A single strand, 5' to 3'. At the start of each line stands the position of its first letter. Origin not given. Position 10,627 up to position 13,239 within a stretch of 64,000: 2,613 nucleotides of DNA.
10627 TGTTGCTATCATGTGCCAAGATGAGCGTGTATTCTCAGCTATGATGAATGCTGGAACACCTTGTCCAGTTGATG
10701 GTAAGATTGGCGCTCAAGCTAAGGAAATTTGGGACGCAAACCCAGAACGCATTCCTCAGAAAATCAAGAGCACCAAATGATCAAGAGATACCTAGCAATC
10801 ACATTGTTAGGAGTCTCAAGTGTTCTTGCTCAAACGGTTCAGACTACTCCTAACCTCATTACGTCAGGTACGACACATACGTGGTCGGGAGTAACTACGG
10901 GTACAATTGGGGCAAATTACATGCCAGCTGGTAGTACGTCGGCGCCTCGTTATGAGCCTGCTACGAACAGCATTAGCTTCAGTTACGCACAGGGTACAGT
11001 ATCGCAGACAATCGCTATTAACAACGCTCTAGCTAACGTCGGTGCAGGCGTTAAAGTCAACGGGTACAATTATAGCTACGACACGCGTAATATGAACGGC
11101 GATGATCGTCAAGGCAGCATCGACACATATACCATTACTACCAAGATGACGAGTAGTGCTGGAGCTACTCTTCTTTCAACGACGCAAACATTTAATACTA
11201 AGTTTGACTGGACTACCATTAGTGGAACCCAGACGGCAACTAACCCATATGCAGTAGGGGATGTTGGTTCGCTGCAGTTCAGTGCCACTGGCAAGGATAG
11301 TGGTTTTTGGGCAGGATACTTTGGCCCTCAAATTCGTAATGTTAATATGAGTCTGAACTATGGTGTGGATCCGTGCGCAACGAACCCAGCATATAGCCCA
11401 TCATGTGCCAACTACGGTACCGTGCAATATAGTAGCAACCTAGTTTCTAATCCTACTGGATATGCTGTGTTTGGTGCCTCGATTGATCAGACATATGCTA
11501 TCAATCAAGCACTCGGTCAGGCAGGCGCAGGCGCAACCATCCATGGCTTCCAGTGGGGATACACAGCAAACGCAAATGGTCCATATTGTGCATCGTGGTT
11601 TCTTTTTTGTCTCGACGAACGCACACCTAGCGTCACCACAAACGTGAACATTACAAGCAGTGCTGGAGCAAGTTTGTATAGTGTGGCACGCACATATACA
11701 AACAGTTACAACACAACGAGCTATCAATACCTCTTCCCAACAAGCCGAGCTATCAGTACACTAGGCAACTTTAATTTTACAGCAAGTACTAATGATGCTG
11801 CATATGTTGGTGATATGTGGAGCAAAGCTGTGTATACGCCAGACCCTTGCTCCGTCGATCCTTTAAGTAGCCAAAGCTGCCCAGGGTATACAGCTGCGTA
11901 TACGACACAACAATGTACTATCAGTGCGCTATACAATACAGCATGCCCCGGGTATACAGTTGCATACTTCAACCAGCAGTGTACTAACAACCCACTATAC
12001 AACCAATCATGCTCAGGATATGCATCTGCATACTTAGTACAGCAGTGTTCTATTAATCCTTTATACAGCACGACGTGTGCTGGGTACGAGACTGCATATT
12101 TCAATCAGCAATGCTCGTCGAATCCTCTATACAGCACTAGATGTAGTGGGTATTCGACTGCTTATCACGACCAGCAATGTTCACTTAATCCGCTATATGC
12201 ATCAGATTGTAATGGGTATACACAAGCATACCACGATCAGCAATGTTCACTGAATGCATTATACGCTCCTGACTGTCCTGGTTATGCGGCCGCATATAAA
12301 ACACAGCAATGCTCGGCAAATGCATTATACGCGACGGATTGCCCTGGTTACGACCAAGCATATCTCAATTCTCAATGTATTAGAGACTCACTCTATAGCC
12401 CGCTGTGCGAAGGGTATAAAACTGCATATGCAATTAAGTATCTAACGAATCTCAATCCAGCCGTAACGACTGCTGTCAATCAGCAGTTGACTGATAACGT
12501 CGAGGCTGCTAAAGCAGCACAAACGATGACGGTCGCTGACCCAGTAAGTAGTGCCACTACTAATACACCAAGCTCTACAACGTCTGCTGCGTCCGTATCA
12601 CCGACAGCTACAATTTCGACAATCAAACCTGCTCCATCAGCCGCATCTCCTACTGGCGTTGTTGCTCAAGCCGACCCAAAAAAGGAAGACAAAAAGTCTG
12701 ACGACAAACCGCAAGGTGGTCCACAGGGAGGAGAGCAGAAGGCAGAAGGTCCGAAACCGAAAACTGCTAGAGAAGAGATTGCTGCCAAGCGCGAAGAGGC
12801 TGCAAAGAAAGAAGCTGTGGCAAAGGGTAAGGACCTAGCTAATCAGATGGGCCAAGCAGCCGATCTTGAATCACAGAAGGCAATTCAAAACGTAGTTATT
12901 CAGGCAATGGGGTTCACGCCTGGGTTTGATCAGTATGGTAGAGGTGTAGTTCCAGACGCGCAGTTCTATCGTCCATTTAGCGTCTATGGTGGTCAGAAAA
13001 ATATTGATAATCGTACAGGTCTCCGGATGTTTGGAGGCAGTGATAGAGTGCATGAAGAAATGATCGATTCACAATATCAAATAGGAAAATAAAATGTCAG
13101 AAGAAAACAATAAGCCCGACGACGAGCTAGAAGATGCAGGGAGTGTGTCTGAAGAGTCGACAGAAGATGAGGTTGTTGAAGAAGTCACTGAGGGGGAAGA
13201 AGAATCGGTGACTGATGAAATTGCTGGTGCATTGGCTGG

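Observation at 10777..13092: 787-aa secreted protein with about 11 tandem 20-residue double-cysteine repeats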

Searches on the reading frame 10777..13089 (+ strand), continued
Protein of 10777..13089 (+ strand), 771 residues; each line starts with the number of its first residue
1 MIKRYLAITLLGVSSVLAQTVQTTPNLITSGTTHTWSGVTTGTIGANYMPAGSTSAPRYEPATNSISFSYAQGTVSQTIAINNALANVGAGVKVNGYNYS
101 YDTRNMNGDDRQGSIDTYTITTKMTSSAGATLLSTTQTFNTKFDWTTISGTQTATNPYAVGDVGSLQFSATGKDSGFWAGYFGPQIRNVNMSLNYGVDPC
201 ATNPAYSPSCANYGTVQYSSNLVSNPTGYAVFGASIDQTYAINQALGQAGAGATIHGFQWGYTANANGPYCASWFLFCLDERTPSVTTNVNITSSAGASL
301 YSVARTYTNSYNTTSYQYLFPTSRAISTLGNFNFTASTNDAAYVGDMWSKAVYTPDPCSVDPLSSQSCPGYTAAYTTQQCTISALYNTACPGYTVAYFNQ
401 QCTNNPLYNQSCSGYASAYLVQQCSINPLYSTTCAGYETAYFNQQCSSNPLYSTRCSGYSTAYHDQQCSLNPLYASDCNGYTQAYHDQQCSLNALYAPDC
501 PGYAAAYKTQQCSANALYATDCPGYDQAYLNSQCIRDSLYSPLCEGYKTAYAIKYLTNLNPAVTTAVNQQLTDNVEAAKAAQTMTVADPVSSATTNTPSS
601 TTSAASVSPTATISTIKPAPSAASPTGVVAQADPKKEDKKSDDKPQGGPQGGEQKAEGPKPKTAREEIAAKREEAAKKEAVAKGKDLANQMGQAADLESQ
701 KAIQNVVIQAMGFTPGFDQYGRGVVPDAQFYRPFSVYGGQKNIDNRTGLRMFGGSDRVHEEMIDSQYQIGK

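Call 42: find_encoding_contigs(protein=P0120, flank=10000, max_places=1)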
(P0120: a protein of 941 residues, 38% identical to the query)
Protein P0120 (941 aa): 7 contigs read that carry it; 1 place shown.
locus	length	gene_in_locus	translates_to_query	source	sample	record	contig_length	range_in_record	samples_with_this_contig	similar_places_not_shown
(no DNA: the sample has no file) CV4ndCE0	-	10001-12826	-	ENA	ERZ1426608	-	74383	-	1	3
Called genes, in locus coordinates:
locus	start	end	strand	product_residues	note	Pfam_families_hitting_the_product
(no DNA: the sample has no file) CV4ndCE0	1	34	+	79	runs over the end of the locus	-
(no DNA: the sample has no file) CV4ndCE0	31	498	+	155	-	-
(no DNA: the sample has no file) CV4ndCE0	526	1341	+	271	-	PF00149:Metallophos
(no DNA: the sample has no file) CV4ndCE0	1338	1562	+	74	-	-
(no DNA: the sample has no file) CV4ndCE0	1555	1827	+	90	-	-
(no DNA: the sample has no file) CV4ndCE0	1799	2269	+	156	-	-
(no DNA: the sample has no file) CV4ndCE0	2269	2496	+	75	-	-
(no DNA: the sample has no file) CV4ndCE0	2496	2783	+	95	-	-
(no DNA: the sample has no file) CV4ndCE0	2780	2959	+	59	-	-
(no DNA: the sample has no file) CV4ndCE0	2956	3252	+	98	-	-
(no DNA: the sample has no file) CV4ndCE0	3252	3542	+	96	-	-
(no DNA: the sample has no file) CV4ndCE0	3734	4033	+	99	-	PF00745:GlutR_dimer (weak)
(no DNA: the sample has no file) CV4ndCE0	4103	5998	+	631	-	PF00012:HSP70, PF06723:MreB_Mbl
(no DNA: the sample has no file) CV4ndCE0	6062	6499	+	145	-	PF00011:HSP20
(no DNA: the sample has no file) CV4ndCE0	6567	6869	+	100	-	PF02617:ClpS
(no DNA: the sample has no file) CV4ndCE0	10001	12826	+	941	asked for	-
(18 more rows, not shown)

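Call 43: find_encoding_contigs(protein=P0075, flank=10000, max_places=1)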
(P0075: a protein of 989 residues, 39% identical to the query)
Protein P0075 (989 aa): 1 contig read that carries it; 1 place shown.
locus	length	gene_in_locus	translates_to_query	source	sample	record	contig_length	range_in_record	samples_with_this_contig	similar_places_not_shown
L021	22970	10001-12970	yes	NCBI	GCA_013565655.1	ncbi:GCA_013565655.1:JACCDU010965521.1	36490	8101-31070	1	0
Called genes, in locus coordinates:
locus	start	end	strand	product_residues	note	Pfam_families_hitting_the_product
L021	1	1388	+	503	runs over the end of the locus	-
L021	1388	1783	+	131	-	-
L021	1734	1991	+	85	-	PF01165:Ribosomal_S21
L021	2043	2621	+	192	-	PF16473:Rv2179c-like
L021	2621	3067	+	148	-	PF03819:MazG (weak)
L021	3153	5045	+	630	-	PF00012:HSP70, PF06723:MreB_Mbl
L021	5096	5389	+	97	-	PF00166:Cpn10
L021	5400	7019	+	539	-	PF00118:Cpn60_TCP1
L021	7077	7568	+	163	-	PF00011:HSP20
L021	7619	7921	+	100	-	PF02617:ClpS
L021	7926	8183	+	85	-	-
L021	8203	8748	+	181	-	PF01126:Heme_oxygenase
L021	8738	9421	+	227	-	PF05996:Fe_bilin_red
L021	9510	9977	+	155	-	-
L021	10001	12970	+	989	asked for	-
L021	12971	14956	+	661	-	-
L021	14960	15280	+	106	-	-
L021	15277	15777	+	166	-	-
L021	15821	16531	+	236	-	PF00768:Peptidase_S11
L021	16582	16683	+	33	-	-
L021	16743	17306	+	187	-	PF14235:DUF4337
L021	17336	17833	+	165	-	PF11351:GTA_holin_3TM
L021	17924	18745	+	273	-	PF00149:Metallophos, PF12850:Metallophos_2 (faint)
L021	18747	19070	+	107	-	-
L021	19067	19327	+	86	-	-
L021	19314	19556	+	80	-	-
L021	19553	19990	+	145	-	-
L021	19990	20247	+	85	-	-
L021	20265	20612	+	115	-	-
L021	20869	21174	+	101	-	-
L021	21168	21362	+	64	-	-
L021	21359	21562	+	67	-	-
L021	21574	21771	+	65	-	-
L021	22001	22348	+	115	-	-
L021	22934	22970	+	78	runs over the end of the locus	-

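Call 62: search_protein_families(library=pfam, proteins=[L021:12971-14953:+, L021:14960-15277:+], max_evalue=0.1)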
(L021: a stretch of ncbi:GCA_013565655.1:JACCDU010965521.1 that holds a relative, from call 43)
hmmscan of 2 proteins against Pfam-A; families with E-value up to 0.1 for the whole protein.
L021:12971-14953:+ (661 aa): 6 families
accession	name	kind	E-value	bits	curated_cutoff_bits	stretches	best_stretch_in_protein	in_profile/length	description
PF07691.17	PA14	-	0.00062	20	24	1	169-222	53-116/147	PA14 domain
PF09136.16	Glucodextran_B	-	0.0052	17.1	27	1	175-231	16-72/83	Glucodextranase, domain B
PF13290.12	CHB_HEX_C_1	-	0.058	13.8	22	1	172-231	19-62/67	Chitobiase/beta-hexosaminidase C-terminal domain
PF00801.26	PKD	-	0.058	13.8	23.5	0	211-237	52-78/80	PKD domain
PF17996.7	CE2_N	-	0.087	13.3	27.9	0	185-224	41-82/108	Carbohydrate esterase 2 N-terminal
PF12090.13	Spt20_SEP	-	0.1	12.8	27.1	0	187-263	56-103/177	Spt20, SEP domain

L021:14960-15277:+ (106 aa): 0 families

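Call 65: search_protein_families(library=padloc, proteins=[window:10777-13089:+], max_evalue=0.1)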
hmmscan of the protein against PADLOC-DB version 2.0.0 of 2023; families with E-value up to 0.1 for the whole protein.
window:10777-13089:+ (771 aa): 0 families

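Call 71: search_protein_families(library=phrogs, proteins=[L017:12691-13221:+], max_evalue=0.01)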
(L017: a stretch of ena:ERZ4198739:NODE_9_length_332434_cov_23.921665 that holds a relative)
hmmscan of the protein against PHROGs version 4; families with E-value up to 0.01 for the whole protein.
L017:12691-13221:+ (177 aa): 1 family
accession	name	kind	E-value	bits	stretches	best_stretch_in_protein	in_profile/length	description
phrog_18138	-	unknown function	0.0015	20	1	42-110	10-76/95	-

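Call 85: find_related_loci(query=A1, collection=genome_contigs, flank=6000)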
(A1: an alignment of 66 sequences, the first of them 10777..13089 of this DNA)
Query A1 (771 aa) in genome_contigs; peptide patterns used: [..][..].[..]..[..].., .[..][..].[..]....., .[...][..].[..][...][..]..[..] (x = any residue, [..] = any of these).
78 stretches matched a pattern; 6 encode a relative of the query (tblastn E <= 1e-3); 6 distinct loci.
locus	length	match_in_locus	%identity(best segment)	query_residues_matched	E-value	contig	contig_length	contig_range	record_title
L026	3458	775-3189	40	2-767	1e-173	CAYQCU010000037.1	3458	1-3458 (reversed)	MAG TPA_asm: uncultured Bifidobacterium sp. isolate SRP318679_co1_261 genome assembly, contig: NODE_39168_length_3458_co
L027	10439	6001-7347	51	356-771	1e-134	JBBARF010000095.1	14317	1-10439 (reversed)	MAG: Bacteriovoracaceae bacterium isolate EUL_212 ctg95-EUL_212, whole genome shotgun sequence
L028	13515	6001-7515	33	353-767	3e-56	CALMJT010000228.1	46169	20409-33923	MAG TPA_asm: uncultured Alteromonadales bacterium isolate SRR7346984_bin.18_CONCOCT_v1.1_MAG genome assembly, contig: ER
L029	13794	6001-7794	29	2-733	4e-46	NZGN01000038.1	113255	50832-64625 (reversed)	MAG: Marinovum sp. isolate MED682 MHASMcontig_63915, whole genome shotgun sequence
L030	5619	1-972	52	332-767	2e-45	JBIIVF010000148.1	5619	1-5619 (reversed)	MAG: Bacteroidia bacterium isolate ME2004-09-30_3300044641_group2_bin89 Rohwer_bin1016_scaffold_19303_c1, whole genome s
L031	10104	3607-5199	39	64-767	6e-29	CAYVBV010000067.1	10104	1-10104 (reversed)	MAG TPA_asm: uncultured Polynucleobacter sp. isolate SRP069133_co1_329 genome assembly, contig: NODE_7522_length_10104_c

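Call 89: find_related_loci(query=A1, collection=viral_contigs, flank=6000)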
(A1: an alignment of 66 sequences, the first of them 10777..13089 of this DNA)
Query A1 (771 aa) in viral_contigs; peptide patterns used: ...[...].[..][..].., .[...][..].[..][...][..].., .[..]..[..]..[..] (x = any residue, [..] = any of these).
599 stretches matched a pattern (row limit reached: there are more); 584 encode a relative of the query (tblastn E <= 1e-3); the best 80 are kept; 80 distinct loci.
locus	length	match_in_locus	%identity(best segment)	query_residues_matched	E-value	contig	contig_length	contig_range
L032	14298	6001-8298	85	1-771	0e+0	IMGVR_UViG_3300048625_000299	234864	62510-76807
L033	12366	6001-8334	59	1-771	0e+0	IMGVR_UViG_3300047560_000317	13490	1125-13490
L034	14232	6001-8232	60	1-770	0e+0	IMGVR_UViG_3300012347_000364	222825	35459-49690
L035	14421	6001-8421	57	2-769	0e+0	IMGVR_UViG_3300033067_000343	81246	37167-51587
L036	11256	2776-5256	57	1-771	0e+0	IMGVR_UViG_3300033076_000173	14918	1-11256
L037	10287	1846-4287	49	1-771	0e+0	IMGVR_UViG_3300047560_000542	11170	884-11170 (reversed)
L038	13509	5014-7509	47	1-771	0e+0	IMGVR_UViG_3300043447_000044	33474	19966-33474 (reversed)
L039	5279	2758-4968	49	19-771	0e+0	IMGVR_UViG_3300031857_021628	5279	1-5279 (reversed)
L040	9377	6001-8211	49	19-771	0e+0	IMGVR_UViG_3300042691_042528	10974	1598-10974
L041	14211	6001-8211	49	19-771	0e+0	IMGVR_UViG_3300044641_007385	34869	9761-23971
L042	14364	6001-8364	47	2-771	0e+0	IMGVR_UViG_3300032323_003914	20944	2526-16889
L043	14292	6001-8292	44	1-768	0e+0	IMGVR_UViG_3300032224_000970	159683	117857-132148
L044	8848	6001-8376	46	2-771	0e+0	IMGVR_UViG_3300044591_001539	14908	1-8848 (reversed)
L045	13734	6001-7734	53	2-551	3e-172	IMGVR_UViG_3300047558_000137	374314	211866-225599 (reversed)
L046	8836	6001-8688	53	1-771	5e-170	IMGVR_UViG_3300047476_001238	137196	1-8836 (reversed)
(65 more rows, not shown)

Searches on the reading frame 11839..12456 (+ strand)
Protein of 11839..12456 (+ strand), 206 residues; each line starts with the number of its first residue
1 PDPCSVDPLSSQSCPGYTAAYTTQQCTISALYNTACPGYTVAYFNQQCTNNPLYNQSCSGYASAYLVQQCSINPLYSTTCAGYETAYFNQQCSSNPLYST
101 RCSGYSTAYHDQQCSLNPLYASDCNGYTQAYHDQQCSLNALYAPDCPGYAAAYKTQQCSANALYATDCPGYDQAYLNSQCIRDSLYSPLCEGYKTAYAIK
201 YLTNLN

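Call 45: predict_structure(alignment_id=A2)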
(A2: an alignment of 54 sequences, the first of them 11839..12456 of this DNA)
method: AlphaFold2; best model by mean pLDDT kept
length: 206 residues; sequences in the alignment: 54
mean_pLDDT: 95.6   pTM: 0.66
mean pLDDT of the five models: 95.6, 95.3, 95.1, 94.6, 94.2
residues with pLDDT >= 90: 193; 70-90: 11; 50-70: 2; < 50: 0
segments of 3 or more residues with pLDDT < 50: none
pLDDT, mean of each block of 10 residues (from residue 1): 88 93 95 96 97 97 98 98 98 98 98 98 98 98 97 97 97 97 95 92 74
secondary structure, 60 per line:
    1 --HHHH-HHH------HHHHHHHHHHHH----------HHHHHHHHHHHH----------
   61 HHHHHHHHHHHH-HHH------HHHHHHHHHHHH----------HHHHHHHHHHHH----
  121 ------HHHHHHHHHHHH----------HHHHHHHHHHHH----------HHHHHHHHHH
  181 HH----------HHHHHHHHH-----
elements in order: H3-6 H17-28 H39-50 H61-72 H83-94 H105-116 H127-138 H149-160 H171-182 H193-201

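Call 47: fold_search(model_id=the predicted structure, library=pdb)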
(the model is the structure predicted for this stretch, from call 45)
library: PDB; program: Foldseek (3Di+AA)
matches with E <= 10: 4; with E <= 0.001: 0
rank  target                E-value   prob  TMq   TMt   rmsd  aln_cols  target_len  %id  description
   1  6smh_N                4.1e+00  0.02  0.11  0.12  30.4       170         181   10  Cryo-electron microscopy structure of a RbcL-Raf1 supercomplex from Synechococcus elongatus PCC 7942 (released 2020-07-08)
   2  5h31_A                7.2e+00  0.02  0.15  0.16  32.5       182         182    9  Structural basis for dimerization of the death effector domains of Caspase-8 (released 2017-10-25)
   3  1ot7_A                9.0e+00  0.01  0.12  0.11  46.6       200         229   15  Structural Basis for 3-deoxy-CDCA Binding and Activation of FXR (released 2004-03-23)
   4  8yge_A                9.5e+00  0.01  0.10  0.03  18.9       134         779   14  pP1192R-DNA-m-AMSA complex DNA binding/cleavage domain (released 2024-09-18)

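Call 81: search_protein_representatives(protein=window:11839-12456:+)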
Query: 206 residues. Proteins with E-value up to 0.001 (for the whole library): 366; up to 1e-10: 283; up to 1e-30: 132. The best 150 are listed.
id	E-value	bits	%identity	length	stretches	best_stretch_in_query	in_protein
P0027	1.8e-131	452.6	55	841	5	1-153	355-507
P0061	8.1e-119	411.2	60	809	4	2-172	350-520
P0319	1.4e-118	410.5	54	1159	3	2-194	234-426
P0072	1.1e-115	401.0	59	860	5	33-175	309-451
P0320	7.3e-103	359.1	63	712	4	2-175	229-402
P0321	1.8e-102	357.8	51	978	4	30-164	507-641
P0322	1.3e-100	351.8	61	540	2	18-205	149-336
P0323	6.8e-97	339.6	57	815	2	2-180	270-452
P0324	1.3e-91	322.4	52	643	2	24-206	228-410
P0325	2.3e-91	321.6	64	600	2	70-205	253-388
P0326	1.3e-90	319.1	49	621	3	1-175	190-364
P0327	3.6e-89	314.4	58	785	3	31-127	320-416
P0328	2.0e-85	302.2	56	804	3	30-174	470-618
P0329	2.5e-85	301.8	53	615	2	19-194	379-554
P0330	1.2e-83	296.4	55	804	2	51-202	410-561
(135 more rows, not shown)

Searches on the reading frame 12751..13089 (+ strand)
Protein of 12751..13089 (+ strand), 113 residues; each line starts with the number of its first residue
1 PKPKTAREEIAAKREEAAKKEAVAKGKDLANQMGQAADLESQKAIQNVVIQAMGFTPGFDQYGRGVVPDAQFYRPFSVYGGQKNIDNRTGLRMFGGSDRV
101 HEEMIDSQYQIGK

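Call 53: find_homologous_proteins(query=window:12751-13089:+, max_evalue=0.001)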
Query window:12751-13089:+ (113 aa): 75 proteins with E <= 0.001 among 93 candidates.
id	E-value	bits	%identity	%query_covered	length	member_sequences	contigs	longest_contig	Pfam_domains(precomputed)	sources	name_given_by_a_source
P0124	7.0e-45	170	71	99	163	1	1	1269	-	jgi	jgi:hypothetical protein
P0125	3.3e-43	164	68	97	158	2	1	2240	-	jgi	jgi:hypothetical protein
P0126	1.7e-42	162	67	97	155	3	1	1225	-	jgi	jgi:hypothetical protein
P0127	2.1e-42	162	65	100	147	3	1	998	-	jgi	jgi:hypothetical protein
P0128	4.2e-42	161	65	100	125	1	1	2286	-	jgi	jgi:hypothetical protein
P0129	7.0e-42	160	66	97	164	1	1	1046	-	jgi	jgi:hypothetical protein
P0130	1.8e-41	159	65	100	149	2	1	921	-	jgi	-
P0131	2.2e-41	158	64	98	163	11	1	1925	-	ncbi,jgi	jgi:hypothetical protein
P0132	2.7e-41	158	62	99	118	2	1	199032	-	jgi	jgi:hypothetical protein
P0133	3.4e-41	158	64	99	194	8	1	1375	-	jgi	jgi:hypothetical protein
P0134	5.2e-41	157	64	99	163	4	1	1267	-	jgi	jgi:hypothetical protein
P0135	6.2e-41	157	63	100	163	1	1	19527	-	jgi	jgi:hypothetical protein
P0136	7.4e-41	157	67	97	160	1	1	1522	-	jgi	jgi:hypothetical protein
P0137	7.9e-41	157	64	100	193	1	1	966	-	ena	-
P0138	7.9e-41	157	64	100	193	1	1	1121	-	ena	-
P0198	3.4e-20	90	56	72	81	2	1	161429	-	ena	-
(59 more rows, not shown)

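Call 55: find_encoding_contigs(protein=P0198, flank=8000, max_places=1)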
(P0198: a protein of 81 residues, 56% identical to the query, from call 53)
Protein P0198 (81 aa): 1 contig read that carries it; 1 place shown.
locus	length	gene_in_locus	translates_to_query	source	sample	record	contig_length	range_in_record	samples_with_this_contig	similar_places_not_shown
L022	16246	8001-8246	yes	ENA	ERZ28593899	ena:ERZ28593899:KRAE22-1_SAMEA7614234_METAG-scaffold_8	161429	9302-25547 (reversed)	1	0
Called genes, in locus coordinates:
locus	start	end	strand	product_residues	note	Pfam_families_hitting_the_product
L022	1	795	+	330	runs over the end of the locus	PF00268:Ribonuc_red_sm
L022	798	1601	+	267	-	PF00149:Metallophos, PF12850:Metallophos_2 (faint)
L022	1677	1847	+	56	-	-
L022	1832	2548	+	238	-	PF13641:Glyco_tranf_2_3, PF00535:Glycos_transf_2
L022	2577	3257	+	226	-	PF00487:FA_desaturase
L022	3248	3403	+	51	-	-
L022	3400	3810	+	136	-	PF19835:SegE_GIY-YIG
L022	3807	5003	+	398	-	-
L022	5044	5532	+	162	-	-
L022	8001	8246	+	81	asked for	-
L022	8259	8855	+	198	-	-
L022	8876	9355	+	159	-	-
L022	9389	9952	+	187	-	PF14235:DUF4337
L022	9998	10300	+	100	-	PF11351:GTA_holin_3TM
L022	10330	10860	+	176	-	-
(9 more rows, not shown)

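Call 56: find_encoding_contigs(protein=P0132, flank=8000, max_places=1)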
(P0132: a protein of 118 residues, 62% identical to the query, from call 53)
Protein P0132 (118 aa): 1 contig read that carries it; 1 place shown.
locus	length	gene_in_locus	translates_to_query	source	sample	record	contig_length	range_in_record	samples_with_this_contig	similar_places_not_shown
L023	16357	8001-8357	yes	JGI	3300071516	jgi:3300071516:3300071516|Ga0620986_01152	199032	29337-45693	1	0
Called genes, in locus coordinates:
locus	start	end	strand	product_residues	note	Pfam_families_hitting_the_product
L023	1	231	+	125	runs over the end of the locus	-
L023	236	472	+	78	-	PF01165:Ribosomal_S21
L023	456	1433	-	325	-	-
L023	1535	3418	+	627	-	PF00012:HSP70, PF06723:MreB_Mbl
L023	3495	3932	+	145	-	PF00011:HSP20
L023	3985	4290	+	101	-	PF02617:ClpS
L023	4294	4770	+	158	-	PF01467:CTP_transf_like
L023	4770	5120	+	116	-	PF16473:Rv2179c-like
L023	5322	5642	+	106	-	-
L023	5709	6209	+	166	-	-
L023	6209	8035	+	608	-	-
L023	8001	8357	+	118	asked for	-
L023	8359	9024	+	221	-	-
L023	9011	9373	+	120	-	-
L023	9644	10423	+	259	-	-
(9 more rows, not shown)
